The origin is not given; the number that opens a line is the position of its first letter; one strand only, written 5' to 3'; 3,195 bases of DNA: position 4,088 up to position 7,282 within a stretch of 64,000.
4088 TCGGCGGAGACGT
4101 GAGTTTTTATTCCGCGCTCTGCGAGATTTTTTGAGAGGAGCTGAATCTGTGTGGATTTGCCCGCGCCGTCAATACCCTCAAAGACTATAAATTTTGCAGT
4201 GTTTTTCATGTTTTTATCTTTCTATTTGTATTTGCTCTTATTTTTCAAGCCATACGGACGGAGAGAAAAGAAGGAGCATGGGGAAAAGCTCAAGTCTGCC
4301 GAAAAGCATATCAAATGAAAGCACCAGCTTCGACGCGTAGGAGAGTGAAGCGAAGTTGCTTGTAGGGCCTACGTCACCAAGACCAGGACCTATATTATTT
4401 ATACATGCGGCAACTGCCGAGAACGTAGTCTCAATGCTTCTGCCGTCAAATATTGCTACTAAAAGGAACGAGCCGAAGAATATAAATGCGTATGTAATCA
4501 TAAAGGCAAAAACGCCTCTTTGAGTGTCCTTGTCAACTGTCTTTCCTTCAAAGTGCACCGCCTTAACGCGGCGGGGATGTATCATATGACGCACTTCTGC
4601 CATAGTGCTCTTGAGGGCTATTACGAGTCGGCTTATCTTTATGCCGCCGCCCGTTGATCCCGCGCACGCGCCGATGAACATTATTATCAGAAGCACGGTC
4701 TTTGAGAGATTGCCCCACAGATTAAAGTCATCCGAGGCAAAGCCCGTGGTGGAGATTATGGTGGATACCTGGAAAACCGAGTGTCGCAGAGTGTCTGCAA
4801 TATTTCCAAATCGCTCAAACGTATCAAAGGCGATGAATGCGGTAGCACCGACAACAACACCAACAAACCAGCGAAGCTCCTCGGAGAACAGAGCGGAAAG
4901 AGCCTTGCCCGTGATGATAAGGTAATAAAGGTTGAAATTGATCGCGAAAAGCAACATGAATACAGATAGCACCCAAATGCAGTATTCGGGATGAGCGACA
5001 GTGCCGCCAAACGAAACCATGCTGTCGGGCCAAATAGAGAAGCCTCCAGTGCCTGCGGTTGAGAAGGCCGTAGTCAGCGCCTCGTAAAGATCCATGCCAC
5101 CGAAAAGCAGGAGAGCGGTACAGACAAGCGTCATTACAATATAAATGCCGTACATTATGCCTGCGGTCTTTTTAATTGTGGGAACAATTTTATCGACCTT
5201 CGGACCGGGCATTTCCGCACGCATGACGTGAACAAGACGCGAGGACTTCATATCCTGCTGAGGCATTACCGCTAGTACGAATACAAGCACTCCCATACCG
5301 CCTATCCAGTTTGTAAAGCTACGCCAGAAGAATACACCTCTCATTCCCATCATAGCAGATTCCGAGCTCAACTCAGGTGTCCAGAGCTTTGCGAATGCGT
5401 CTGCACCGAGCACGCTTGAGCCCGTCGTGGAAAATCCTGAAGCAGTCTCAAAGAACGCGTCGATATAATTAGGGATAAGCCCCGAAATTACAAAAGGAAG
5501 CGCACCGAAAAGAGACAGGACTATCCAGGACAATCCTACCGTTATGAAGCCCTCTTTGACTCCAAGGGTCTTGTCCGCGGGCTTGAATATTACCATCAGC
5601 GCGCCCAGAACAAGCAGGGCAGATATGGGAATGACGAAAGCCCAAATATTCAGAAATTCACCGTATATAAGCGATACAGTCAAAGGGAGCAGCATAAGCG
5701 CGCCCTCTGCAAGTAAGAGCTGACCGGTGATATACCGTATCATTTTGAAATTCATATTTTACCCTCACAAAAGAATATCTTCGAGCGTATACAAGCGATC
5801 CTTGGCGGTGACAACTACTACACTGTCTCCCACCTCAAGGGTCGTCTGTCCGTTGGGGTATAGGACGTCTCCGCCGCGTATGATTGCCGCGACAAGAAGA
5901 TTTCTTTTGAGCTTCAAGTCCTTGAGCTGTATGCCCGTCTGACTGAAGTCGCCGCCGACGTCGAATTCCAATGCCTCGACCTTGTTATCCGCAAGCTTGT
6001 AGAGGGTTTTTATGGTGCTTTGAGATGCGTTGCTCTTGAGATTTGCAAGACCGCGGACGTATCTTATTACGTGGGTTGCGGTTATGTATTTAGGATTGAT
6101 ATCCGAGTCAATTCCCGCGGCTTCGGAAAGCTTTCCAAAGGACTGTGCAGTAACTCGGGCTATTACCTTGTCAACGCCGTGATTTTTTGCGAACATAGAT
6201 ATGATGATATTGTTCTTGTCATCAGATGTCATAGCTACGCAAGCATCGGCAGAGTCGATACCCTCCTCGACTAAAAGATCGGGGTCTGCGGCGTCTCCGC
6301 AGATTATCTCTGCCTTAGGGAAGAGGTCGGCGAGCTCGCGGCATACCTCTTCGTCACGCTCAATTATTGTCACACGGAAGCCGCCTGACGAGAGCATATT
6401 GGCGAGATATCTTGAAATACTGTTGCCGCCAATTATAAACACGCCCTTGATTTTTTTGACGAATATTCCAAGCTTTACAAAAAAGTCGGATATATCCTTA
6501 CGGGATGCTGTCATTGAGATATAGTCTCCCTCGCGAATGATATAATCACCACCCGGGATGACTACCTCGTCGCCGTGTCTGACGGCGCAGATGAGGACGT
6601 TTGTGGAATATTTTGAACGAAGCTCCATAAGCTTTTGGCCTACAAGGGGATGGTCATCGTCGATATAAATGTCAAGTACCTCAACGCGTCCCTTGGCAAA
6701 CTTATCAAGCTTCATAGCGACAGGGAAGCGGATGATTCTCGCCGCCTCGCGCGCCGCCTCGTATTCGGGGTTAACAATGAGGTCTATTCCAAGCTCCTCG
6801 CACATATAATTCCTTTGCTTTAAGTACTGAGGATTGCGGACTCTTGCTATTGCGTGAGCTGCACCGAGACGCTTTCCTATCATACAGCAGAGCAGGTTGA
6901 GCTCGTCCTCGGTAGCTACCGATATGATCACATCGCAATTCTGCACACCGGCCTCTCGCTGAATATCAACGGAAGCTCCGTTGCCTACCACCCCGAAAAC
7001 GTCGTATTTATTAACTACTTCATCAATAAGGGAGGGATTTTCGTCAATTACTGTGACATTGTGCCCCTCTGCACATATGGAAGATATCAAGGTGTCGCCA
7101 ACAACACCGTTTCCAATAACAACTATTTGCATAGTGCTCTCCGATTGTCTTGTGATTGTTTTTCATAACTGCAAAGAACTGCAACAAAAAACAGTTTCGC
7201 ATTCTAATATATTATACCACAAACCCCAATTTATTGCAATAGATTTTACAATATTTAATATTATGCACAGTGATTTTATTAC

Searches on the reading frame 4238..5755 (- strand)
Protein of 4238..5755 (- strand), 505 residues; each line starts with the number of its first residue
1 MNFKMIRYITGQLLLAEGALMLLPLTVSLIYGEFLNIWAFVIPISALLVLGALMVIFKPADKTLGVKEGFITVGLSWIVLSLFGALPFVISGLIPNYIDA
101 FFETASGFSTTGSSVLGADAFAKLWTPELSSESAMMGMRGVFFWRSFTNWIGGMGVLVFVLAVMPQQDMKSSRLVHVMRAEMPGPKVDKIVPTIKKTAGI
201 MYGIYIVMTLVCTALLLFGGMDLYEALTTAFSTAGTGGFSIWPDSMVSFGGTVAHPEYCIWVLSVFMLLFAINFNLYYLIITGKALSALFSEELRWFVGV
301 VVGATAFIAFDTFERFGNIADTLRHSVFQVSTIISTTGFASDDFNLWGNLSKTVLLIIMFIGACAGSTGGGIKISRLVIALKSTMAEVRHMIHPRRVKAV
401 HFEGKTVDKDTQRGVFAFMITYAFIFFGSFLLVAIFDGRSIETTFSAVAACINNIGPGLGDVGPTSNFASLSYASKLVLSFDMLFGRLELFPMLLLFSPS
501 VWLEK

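Call 55: search_protein_families(library=pfam, proteins=[window:4238-5755:-], max_evalue=0.00001)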
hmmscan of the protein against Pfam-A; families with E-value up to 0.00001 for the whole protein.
window:4238-5755:- (505 aa): 1 family
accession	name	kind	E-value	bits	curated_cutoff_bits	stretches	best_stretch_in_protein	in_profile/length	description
PF02386.22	TrkH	-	8.3e-54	183.3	27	1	53-499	19-495/502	Cation transport protein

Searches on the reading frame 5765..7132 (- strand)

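Call 55: search_protein_families(library=pfam, proteins=[window:5765-7132:-], max_evalue=0.00001)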
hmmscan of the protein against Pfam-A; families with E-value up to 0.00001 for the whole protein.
window:5765-7132:- (455 aa): 9 families
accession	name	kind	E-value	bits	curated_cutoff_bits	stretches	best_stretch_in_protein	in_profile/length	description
PF02254.24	TrkA_N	-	5.2e-48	162.6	23.8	2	231-347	1-116/116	TrkA-N domain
PF02080.26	TrkA_C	-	1.3e-25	89.5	27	2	155-220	4-69/71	TrkA-C domain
PF03807.23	F420_oxidored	-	1.7e-07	32.2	21.6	0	3-70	2-64/94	NADP oxidoreductase coenzyme F420-dependent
PF13478.12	XdhC_C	-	1.8e-07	32.1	29.7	0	231-307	1-56/125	XdhC Rossmann domain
PF03435.24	Sacchrp_dh_NADP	-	1.5e-06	29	25.1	0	231-312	1-86/129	Saccharopine dehydrogenase NADP binding domain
PF03446.21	NAD_binding_2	-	1.6e-06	28.7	21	0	2-72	1-62/161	NAD binding domain of 6-phosphogluconate dehydrogenase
PF02558.23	ApbA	-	3.4e-06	27.2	22.2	0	3-41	1-37/150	Ketopantoate reductase PanE/ApbA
PF01488.26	Shikimate_DH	-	6.2e-06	26.8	24.3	0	229-301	13-82/138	Shikimate / quinate 5-dehydrogenase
PF00070.33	Pyr_redox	-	6.5e-06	27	22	0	3-36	2-35/82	Pyridine nucleotide-disulphide oxidoreductase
